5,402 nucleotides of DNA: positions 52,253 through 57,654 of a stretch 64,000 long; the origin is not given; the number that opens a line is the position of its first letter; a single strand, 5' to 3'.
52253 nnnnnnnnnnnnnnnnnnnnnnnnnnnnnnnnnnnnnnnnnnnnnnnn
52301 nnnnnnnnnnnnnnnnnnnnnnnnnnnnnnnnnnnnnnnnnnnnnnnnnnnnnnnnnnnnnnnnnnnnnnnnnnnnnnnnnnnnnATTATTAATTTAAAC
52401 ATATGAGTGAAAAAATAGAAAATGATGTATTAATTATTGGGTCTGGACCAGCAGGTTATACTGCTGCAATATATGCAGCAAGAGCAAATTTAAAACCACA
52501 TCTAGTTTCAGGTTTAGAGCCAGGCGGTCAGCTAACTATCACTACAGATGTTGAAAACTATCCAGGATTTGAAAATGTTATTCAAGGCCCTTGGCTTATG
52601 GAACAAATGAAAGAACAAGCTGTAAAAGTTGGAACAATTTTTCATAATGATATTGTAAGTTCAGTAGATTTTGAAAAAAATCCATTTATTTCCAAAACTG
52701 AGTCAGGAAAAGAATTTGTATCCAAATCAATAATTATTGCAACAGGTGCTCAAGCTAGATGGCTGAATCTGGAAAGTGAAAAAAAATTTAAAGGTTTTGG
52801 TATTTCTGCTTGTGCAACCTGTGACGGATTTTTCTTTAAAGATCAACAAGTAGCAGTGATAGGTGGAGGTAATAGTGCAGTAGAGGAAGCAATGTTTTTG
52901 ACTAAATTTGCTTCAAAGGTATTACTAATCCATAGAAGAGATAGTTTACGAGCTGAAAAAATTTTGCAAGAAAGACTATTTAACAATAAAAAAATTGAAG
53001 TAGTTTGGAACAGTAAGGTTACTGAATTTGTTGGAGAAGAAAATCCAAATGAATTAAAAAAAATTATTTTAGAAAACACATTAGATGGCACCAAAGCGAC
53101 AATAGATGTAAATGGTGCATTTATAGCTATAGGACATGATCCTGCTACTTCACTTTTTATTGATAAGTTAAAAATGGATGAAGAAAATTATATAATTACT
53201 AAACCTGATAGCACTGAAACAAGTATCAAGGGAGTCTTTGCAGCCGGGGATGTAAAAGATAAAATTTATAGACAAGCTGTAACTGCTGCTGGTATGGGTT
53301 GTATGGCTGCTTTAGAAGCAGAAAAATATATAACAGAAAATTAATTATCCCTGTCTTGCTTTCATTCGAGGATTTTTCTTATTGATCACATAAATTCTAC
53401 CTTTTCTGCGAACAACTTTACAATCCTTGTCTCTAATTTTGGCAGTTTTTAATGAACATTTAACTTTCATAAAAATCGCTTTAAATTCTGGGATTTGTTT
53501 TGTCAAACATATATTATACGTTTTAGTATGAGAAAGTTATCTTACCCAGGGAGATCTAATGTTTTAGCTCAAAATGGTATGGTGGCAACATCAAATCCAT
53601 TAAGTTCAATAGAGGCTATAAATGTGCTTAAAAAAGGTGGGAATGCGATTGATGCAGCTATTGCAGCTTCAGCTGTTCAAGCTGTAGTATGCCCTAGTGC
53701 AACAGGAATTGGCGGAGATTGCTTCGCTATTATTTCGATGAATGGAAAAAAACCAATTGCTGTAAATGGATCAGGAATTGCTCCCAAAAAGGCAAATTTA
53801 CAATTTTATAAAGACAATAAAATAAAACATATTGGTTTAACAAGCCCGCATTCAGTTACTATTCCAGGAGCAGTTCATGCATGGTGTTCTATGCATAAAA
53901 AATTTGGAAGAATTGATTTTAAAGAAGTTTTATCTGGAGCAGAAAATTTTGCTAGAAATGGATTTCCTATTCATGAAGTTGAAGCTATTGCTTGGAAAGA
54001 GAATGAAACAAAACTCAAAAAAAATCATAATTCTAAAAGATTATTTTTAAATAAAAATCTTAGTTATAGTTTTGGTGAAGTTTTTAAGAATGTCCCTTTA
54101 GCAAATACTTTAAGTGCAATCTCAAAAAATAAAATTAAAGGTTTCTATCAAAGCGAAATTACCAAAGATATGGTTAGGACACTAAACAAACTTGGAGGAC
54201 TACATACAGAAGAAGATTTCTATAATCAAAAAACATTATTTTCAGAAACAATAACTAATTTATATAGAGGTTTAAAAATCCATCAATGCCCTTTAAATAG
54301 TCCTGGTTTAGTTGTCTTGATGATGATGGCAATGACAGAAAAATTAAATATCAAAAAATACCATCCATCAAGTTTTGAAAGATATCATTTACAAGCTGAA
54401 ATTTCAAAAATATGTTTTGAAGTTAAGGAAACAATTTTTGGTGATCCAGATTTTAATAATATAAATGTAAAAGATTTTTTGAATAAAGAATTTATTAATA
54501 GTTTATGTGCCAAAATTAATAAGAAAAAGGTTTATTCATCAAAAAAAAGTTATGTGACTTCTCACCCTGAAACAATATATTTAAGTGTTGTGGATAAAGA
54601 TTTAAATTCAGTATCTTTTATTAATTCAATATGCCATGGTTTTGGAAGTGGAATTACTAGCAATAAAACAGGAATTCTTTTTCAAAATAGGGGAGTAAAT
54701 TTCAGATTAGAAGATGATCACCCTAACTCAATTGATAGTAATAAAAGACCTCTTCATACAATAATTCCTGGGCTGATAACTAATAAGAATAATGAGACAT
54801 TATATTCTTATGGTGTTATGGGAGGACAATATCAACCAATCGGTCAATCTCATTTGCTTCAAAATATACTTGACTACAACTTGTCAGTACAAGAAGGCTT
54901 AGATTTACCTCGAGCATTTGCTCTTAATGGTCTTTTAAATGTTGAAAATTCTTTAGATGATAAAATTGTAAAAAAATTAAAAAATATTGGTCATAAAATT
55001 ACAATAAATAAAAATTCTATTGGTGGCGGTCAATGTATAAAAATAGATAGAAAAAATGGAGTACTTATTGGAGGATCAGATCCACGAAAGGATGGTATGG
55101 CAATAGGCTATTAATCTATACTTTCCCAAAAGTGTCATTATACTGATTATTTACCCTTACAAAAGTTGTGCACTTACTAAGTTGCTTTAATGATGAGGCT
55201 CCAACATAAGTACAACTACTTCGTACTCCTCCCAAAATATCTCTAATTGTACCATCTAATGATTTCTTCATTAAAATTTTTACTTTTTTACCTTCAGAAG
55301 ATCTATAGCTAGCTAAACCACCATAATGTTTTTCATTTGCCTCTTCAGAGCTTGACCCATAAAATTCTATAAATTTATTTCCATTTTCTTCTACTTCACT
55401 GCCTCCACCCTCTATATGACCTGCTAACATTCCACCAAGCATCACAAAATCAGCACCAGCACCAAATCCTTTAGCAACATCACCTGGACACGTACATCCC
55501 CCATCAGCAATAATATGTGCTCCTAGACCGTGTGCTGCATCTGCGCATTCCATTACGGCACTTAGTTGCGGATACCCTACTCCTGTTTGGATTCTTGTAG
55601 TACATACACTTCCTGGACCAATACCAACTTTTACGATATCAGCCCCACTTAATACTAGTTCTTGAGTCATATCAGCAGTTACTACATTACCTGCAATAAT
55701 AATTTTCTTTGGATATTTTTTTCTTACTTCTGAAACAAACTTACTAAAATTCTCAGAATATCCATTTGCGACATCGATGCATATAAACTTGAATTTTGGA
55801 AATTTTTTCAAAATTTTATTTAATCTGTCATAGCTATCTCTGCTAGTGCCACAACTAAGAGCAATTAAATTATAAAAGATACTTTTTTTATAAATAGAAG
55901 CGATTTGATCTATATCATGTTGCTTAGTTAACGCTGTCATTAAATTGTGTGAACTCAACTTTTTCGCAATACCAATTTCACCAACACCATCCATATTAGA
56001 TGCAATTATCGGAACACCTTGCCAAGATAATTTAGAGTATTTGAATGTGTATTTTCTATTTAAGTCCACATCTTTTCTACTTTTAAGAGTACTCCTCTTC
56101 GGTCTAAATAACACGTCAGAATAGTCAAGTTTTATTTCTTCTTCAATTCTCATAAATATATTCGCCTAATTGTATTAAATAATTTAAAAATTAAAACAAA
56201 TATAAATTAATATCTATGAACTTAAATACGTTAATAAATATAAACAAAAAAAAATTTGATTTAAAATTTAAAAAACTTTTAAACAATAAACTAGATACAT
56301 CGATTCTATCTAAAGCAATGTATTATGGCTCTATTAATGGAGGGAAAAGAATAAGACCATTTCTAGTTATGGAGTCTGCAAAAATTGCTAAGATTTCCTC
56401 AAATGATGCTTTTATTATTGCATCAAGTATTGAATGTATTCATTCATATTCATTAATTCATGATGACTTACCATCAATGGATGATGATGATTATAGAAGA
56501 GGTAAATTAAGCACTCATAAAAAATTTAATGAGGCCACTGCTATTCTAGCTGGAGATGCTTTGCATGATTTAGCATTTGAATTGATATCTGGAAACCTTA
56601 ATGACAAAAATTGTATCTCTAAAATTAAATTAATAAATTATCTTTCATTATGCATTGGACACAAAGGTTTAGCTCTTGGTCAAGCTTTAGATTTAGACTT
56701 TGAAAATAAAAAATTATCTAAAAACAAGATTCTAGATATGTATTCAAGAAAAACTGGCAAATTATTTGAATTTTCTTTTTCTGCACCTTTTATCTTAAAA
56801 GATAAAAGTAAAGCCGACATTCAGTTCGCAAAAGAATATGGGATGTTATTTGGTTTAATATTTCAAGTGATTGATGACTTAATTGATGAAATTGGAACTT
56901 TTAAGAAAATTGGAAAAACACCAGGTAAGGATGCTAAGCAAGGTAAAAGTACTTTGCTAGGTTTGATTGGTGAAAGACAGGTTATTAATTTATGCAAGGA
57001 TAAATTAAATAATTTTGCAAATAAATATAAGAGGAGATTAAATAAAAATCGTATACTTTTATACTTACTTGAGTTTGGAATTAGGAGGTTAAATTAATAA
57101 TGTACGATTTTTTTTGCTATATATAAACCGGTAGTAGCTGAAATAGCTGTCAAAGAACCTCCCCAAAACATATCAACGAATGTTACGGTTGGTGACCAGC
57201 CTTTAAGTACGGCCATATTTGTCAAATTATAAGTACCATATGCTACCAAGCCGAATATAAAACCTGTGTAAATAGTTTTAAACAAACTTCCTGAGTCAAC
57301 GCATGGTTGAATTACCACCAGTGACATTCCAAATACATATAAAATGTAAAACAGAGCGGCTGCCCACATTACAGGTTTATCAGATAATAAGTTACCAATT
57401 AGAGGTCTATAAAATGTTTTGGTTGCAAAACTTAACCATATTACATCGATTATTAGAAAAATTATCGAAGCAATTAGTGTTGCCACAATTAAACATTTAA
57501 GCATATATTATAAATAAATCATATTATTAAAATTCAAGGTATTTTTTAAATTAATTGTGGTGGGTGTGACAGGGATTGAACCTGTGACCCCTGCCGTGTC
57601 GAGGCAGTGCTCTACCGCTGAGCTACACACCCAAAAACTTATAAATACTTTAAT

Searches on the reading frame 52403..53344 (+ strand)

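Call 84: search_protein_families(library=pfam, proteins=[window:52403-53344:+], max_evalue=0.00001)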
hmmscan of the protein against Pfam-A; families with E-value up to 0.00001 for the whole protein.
window:52403-53344:+ (313 aa): 7 families
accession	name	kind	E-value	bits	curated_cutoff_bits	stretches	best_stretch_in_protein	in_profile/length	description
PF07992.20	Pyr_redox_2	-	2.3e-55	188.5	26.1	1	8-299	2-291/291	Pyridine nucleotide-disulphide oxidoreductase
PF13738.12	Pyr_redox_3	-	8.9e-22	78.1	30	1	79-282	98-305/305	Pyridine nucleotide-disulphide oxidoreductase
PF00070.33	Pyr_redox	-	2.1e-19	70.2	22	1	150-214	2-71/82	Pyridine nucleotide-disulphide oxidoreductase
PF01134.28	GIDA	-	6.1e-09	35.8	22.1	0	8-35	1-28/391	Glucose inhibited division protein A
PF00890.30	FAD_binding_2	-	1.8e-08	34.4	20.4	1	8-44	1-38/414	FAD binding domain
PF12831.13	FAD_oxidored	-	2.6e-08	34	27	1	8-62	1-59/416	FAD dependent oxidoreductase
PF03486.20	HI0933_like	-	9e-08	32.3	50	0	8-35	2-29/244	HI0933-like protein Rossmann domain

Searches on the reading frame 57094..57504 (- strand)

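Call 85: search_protein_families(library=pfam, proteins=[window:57094-57504:-], max_evalue=0.00001)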
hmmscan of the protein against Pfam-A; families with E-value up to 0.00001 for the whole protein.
window:57094-57504:- (136 aa): 1 family
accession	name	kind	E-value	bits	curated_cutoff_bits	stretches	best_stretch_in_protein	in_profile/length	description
PF09945.14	DUF2177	-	4.8e-39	133.7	26.9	1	6-127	2-123/124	Predicted membrane protein (DUF2177)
